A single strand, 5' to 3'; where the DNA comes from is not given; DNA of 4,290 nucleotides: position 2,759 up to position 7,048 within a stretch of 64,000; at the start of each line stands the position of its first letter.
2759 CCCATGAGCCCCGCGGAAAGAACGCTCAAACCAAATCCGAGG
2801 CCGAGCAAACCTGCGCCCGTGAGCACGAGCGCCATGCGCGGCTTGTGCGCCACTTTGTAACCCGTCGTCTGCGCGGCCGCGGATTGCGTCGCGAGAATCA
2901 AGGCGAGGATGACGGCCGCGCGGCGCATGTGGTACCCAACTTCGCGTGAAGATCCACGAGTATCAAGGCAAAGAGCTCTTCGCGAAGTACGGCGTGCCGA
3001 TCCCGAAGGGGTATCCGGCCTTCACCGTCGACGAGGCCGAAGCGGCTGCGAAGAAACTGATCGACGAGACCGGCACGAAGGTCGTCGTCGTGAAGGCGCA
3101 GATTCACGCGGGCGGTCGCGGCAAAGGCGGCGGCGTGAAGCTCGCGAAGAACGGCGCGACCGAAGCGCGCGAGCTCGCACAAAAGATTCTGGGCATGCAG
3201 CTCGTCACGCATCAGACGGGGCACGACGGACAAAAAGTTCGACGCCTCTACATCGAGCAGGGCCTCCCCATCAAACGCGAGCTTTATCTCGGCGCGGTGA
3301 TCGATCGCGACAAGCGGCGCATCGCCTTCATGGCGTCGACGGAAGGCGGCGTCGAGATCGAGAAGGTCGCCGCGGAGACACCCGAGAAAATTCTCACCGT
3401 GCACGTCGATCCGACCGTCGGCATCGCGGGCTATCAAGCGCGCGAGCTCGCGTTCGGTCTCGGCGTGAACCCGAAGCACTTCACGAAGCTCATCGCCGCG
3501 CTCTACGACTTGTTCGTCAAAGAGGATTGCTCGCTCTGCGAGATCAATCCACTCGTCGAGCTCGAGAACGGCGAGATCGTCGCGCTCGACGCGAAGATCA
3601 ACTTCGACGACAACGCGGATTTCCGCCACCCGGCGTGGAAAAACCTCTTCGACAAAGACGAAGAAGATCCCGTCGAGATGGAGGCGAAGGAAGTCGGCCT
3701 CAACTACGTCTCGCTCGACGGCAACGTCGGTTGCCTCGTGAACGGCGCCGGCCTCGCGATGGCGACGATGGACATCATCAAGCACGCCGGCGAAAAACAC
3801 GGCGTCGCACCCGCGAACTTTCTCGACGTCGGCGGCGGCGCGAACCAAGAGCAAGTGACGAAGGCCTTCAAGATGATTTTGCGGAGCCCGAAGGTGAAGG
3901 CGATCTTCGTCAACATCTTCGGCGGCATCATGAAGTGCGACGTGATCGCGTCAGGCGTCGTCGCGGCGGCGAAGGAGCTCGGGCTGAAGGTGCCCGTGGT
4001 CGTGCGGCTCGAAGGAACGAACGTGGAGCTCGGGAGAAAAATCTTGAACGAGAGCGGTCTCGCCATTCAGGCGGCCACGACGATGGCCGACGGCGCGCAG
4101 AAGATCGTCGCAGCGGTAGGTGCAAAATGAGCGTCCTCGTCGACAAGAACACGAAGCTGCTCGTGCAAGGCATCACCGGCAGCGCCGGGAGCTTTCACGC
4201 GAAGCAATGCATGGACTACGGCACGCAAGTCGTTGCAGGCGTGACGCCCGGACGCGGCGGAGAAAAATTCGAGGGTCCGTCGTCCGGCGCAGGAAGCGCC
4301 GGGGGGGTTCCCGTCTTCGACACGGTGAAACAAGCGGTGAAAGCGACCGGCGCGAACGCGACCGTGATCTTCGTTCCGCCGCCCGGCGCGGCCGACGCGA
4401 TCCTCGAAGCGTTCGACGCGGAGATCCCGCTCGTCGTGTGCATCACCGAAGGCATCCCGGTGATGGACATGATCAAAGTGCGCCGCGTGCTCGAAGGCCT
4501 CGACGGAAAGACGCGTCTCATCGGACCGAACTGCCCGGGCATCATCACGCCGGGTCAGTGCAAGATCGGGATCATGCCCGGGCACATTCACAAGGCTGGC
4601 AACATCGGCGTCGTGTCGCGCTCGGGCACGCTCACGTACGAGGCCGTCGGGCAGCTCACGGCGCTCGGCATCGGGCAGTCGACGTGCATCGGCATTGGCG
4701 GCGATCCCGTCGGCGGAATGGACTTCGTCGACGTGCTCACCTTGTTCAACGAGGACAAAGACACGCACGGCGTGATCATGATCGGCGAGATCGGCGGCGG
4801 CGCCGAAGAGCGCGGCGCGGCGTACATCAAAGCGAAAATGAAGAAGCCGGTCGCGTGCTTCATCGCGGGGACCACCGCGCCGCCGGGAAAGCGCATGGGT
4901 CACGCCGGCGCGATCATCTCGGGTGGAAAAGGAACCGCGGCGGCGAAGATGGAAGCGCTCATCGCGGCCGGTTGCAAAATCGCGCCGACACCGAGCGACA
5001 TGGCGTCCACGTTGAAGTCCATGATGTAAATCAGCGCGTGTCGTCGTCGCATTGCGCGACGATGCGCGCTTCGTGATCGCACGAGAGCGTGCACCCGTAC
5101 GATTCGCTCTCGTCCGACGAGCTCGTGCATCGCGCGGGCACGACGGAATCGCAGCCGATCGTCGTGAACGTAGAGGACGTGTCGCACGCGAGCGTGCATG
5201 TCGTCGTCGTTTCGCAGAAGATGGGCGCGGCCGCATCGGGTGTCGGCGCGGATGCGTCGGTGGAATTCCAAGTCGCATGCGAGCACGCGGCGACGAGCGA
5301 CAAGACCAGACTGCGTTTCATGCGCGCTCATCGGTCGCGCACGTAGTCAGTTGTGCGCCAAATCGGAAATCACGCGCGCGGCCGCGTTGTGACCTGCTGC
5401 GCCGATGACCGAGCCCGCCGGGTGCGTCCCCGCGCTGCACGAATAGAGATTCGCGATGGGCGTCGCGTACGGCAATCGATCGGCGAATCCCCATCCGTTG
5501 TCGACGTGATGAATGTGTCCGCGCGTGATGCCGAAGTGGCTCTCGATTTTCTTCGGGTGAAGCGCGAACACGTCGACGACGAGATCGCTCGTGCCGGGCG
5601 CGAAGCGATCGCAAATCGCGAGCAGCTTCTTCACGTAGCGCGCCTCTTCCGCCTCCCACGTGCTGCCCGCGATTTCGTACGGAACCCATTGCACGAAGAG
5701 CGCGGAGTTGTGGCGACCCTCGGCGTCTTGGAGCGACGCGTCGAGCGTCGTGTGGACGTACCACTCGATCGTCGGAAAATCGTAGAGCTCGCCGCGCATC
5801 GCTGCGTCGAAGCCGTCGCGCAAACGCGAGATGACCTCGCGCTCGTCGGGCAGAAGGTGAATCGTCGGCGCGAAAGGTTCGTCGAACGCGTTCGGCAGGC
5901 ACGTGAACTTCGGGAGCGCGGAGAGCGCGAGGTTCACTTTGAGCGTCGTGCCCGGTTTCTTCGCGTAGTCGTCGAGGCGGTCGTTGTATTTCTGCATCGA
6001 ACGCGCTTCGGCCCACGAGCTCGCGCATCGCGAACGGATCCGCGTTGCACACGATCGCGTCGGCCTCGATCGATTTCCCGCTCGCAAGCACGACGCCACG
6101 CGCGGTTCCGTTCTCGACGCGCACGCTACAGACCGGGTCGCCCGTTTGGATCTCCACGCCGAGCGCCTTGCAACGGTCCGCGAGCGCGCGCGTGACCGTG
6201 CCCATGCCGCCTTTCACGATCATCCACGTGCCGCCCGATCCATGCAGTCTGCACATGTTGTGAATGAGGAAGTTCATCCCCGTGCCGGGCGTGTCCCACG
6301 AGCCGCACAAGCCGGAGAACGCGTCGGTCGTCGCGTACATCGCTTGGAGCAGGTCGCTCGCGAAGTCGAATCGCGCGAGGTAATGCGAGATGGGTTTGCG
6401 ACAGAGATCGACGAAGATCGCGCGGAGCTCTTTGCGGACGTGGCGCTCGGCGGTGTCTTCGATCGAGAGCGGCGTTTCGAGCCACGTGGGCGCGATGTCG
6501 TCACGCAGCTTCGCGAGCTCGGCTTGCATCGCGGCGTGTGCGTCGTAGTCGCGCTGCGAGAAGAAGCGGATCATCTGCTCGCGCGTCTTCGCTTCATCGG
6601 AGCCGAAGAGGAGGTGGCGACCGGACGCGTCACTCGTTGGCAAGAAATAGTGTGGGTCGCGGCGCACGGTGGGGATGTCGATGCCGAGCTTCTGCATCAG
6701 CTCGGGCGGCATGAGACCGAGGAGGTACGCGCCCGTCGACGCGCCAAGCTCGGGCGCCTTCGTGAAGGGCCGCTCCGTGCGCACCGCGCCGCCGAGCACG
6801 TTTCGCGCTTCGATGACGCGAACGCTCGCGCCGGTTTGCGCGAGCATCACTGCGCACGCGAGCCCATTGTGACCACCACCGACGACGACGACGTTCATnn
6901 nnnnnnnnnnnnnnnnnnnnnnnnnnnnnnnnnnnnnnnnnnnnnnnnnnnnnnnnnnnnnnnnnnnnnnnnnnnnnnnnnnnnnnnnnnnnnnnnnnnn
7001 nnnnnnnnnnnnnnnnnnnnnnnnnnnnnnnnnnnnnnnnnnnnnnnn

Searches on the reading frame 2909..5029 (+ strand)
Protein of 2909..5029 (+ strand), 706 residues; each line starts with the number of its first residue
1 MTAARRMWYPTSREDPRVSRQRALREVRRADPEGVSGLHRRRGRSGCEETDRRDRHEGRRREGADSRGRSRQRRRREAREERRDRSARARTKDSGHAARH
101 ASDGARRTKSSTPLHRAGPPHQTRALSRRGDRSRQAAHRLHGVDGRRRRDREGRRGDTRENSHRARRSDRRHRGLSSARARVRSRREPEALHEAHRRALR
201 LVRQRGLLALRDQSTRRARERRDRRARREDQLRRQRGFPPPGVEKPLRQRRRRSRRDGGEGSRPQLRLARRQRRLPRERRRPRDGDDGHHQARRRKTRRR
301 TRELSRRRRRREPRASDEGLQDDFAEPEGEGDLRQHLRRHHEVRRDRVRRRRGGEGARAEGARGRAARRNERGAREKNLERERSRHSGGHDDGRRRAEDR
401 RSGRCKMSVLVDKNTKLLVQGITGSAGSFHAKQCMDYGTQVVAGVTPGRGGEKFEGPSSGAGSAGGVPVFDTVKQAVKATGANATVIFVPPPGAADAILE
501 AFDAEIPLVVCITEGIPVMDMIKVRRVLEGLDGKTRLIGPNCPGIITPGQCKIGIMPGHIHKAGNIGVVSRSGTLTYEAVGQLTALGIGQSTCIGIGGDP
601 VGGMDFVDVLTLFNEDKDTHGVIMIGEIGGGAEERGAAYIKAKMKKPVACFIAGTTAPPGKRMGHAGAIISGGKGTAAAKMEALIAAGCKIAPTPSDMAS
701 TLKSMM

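Call 69: search_protein_families(library=pfam, proteins=[window:2909-5029:+], max_evalue=0.00001)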
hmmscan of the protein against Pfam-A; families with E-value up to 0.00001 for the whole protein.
window:2909-5029:+ (706 aa): 3 families
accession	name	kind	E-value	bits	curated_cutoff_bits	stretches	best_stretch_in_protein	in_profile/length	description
PF02629.25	CoA_binding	-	5.4e-26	91.6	22.3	1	412-515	1-97/97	CoA binding domain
PF00549.24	Ligase_CoA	-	2.8e-22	79.7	24.5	1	569-688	1-126/128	CoA-ligase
PF13607.11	Succ_CoA_lig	-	9.4e-09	35.6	27.4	1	563-670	1-107/138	Succinyl-CoA ligase like flavodoxin domain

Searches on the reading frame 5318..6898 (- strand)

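Call 69: search_protein_families(library=pfam, proteins=[window:5318-6898:-], max_evalue=0.00001)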
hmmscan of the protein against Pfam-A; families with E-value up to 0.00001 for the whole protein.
window:5318-6898:- (526 aa): 6 families
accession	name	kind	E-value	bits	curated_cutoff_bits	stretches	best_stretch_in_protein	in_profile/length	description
PF01593.30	Amino_oxidase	-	2e-19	70.7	19.8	1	12-302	3-266/443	Flavin containing amine oxidoreductase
PF01266.30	DAO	-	3.7e-11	43.6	27.9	0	235-307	151-220/353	FAD dependent oxidoreductase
PF13450.12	NAD_binding_8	-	9.7e-10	39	21.9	1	5-49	1-41/68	NAD(P)-binding Rossmann-like domain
PF07992.20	Pyr_redox_2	-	1e-08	35.4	26.1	0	2-37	2-38/291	Pyridine nucleotide-disulphide oxidoreductase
PF03486.20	HI0933_like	-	1.2e-07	31.9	50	0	2-36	2-36/244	HI0933-like protein Rossmann domain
PF12831.13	FAD_oxidored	-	4e-07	30.1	27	1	3-39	2-38/416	FAD dependent oxidoreductase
